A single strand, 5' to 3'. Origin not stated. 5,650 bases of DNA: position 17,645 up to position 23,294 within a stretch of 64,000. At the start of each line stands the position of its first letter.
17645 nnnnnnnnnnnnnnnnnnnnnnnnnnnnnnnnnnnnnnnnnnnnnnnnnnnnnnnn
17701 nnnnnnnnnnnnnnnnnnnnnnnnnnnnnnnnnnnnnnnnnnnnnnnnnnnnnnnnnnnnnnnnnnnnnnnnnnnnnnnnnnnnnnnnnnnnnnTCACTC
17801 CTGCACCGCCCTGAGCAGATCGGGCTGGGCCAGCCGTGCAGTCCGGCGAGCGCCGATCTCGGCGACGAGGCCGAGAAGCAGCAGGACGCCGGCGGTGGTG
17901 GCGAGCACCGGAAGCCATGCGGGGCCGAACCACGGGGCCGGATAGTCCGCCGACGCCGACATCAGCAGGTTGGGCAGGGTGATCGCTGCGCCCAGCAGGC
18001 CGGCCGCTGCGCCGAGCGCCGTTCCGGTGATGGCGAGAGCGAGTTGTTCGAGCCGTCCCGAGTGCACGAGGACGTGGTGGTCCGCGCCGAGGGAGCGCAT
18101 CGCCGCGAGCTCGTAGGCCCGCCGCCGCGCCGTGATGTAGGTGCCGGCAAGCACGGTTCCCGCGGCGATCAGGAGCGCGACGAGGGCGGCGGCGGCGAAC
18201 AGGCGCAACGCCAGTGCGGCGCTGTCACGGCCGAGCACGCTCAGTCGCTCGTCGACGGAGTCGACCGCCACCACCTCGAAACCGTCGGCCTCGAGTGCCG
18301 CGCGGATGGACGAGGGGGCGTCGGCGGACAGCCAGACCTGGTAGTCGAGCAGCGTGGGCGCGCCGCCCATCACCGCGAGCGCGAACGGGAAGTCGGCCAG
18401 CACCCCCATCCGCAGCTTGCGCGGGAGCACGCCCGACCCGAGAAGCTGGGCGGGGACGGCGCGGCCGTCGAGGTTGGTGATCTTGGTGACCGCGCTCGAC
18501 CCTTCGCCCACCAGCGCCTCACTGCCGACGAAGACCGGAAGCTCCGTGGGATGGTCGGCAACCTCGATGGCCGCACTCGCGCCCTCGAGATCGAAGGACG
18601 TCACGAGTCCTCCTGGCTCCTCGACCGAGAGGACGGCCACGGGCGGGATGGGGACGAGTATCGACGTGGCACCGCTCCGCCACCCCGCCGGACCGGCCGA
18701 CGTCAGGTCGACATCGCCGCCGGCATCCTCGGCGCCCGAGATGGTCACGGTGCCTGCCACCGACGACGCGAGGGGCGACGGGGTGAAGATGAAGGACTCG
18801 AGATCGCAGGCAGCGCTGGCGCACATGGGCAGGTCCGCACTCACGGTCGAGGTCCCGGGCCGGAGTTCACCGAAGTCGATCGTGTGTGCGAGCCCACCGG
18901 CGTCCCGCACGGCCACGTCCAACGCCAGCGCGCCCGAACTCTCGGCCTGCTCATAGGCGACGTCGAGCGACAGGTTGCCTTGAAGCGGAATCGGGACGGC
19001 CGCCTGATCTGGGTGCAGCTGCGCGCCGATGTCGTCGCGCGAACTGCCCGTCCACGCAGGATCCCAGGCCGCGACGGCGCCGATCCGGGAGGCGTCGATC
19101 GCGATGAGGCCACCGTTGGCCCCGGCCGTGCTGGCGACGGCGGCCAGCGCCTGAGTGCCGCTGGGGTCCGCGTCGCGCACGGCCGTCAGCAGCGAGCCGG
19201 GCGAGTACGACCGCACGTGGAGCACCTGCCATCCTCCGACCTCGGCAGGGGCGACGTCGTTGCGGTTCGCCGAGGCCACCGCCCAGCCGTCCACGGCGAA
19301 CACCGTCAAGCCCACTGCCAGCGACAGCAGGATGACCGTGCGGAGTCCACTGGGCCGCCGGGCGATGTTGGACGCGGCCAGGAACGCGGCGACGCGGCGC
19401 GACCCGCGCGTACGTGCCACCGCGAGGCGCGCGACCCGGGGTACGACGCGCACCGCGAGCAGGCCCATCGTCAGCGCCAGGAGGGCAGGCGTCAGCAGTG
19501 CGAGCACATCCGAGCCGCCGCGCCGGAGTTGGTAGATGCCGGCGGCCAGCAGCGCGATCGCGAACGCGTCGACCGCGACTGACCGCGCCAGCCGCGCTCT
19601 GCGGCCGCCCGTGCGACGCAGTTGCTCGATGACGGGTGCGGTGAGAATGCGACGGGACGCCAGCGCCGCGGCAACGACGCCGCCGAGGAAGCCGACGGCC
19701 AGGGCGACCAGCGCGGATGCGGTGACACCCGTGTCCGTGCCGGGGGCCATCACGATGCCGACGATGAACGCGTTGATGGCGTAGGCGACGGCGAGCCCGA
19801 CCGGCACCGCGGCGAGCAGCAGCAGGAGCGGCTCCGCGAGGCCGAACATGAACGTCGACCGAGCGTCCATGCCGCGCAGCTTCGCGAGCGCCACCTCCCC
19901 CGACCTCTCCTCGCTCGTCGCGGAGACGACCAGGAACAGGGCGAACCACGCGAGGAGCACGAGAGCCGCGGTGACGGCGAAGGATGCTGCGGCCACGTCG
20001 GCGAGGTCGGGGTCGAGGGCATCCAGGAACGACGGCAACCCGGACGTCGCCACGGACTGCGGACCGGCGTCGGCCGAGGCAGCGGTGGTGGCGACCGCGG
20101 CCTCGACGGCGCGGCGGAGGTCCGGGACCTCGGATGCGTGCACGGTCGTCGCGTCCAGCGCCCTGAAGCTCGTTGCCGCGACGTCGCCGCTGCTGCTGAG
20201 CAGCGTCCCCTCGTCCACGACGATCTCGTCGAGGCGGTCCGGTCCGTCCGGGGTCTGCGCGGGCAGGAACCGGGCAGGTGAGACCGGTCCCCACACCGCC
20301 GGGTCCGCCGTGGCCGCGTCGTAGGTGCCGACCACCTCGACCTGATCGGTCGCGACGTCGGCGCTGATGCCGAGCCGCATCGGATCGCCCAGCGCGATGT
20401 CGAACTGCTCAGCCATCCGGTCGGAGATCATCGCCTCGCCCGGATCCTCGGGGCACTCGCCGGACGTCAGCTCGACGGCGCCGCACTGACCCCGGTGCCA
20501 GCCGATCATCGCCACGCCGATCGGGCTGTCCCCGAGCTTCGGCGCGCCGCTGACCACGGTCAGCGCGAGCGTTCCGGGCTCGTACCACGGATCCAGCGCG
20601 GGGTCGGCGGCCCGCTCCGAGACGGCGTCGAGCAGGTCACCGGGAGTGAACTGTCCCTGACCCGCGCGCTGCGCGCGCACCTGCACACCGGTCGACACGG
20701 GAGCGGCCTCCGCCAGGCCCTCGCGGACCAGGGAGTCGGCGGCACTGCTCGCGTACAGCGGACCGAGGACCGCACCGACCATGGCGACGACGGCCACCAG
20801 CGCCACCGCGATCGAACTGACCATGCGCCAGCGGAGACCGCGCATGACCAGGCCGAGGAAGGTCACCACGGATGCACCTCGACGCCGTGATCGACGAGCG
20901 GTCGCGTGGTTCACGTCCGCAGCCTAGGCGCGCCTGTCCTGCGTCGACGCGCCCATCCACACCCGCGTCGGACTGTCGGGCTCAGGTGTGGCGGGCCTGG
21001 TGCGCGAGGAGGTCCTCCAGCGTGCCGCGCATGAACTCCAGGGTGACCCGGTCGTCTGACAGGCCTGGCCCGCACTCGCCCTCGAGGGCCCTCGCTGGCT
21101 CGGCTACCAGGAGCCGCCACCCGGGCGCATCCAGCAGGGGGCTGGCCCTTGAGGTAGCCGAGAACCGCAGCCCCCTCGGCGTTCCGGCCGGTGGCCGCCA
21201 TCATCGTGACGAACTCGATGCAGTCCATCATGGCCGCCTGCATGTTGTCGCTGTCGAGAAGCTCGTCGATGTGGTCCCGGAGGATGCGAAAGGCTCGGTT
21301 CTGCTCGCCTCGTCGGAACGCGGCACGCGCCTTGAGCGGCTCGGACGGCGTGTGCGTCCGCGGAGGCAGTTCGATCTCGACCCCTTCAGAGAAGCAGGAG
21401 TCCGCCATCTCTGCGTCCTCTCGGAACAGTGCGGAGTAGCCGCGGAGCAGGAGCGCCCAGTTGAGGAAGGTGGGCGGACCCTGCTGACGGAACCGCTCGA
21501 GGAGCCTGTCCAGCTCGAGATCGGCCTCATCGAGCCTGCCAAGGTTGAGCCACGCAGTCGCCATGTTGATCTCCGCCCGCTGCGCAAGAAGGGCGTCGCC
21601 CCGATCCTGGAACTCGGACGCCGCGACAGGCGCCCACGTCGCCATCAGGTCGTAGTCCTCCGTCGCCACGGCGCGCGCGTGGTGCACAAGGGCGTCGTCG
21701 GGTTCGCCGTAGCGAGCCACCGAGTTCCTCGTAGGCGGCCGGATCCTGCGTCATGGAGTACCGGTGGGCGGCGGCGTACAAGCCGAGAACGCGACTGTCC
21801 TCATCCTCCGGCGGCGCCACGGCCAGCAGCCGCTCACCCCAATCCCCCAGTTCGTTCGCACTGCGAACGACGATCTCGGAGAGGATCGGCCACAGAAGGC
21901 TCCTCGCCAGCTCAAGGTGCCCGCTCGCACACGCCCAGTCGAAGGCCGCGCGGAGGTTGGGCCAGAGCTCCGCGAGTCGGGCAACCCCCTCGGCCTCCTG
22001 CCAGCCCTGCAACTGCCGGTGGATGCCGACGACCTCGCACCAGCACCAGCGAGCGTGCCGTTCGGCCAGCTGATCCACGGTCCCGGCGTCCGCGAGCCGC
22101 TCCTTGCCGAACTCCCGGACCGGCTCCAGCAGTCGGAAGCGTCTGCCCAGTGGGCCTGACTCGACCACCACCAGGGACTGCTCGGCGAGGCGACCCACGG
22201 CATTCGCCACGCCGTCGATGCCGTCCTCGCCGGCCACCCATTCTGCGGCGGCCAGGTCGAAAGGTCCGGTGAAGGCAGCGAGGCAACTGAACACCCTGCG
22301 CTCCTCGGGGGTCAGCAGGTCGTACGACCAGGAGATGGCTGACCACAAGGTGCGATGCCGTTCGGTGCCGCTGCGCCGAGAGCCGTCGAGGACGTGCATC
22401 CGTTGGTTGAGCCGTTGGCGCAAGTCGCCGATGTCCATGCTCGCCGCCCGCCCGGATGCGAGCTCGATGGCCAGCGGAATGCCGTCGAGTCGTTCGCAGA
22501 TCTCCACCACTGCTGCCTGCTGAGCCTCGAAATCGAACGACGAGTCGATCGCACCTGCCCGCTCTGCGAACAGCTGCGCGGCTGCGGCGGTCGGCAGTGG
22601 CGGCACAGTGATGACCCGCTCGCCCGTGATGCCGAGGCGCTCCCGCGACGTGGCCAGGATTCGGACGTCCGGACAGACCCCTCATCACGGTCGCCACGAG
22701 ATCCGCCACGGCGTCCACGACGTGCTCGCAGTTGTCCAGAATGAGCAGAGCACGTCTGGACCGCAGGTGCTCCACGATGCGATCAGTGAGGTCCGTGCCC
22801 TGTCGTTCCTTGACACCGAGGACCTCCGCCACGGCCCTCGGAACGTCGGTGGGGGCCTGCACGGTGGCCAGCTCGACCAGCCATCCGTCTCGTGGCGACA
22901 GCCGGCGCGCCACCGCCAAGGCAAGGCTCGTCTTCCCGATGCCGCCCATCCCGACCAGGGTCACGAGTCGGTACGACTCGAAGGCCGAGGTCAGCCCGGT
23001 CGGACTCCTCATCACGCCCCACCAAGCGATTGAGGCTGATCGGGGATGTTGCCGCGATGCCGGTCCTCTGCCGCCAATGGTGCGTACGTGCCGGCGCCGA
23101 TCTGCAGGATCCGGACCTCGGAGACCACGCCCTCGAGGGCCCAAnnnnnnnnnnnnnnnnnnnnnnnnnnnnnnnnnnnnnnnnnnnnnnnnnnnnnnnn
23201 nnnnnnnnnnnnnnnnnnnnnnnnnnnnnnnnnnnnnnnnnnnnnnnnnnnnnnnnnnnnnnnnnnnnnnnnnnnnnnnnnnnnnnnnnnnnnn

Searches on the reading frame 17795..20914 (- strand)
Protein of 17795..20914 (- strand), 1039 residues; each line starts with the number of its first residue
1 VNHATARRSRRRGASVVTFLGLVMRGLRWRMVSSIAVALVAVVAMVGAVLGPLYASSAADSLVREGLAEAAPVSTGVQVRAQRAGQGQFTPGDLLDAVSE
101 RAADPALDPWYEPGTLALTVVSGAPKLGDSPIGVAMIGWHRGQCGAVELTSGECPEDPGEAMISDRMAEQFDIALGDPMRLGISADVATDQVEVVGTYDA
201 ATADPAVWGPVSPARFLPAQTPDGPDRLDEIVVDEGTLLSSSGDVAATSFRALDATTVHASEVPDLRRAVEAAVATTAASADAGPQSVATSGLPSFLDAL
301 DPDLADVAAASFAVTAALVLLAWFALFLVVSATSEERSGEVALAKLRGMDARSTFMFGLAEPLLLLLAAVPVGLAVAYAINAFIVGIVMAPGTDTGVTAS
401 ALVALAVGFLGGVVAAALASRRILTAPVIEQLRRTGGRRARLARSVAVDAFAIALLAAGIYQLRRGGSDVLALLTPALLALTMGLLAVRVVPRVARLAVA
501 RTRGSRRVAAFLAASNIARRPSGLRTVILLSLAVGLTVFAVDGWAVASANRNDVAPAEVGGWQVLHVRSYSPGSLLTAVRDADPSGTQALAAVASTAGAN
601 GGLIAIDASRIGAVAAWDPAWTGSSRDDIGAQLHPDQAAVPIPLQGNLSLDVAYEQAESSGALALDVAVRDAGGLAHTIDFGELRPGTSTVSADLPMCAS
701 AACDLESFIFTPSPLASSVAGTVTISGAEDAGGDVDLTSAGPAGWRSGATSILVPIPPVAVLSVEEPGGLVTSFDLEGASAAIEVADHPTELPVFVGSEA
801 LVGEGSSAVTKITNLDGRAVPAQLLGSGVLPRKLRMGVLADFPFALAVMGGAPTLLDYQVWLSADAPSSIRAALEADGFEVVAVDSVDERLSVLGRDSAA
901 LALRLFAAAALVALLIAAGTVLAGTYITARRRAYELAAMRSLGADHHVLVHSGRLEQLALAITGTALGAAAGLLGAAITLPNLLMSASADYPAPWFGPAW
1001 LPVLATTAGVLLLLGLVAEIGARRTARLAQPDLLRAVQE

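Call 48: search_protein_families(library=pfam, proteins=[window:17795-20914:-])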
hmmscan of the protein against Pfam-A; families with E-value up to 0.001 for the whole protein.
window:17795-20914:- (1039 aa): 1 family
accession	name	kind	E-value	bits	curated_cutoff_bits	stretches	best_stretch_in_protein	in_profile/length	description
PF02687.27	FtsX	-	3.8e-09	37.1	25.5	2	909-1025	3-115/120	FtsX-like permease C-terminal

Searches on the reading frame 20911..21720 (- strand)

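Call 51: search_protein_families(library=pfam, proteins=[window:20911-21720:-], max_evalue=0.01)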
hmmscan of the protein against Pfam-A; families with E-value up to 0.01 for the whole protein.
window:20911-21720:- (269 aa): 1 family
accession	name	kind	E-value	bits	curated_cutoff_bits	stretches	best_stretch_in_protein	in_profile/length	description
PF17874.7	TPR_MalT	-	0.00051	19.9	45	0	19-84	214-277/336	MalT-like TPR region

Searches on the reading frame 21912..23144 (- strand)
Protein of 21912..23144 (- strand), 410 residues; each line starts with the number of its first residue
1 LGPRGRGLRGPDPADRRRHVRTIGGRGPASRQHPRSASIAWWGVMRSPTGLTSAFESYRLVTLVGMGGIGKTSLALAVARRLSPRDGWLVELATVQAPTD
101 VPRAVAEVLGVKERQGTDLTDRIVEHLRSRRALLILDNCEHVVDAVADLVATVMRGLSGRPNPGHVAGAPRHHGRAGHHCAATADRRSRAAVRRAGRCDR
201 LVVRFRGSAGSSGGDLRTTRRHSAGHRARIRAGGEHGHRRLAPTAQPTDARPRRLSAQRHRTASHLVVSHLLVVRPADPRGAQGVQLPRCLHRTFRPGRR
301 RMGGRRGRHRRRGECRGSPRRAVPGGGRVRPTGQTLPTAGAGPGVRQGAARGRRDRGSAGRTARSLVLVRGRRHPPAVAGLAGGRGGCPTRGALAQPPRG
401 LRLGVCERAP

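Call 51: search_protein_families(library=pfam, proteins=[window:21912-23144:-], max_evalue=0.01)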
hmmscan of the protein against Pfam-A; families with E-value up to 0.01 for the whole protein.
window:21912-23144:- (410 aa): 5 families
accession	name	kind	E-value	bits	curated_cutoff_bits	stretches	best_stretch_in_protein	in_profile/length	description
PF13401.12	AAA_22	-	4.6e-07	30.7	27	1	59-145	6-100/130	AAA domain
PF13191.12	AAA_16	-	1.7e-05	25.8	32.6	1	58-109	24-73/167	AAA ATPase domain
PF00931.28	NB-ARC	-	2.2e-05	24.3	23.5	1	58-138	18-108/248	NB-ARC domain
PF00004.35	AAA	-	0.0027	18.6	21.2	1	62-200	2-125/131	ATPase family associated with various cellular activities (AAA)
PF13481.12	AAA_25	-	0.0083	16.2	27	0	60-135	35-106/195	AAA domain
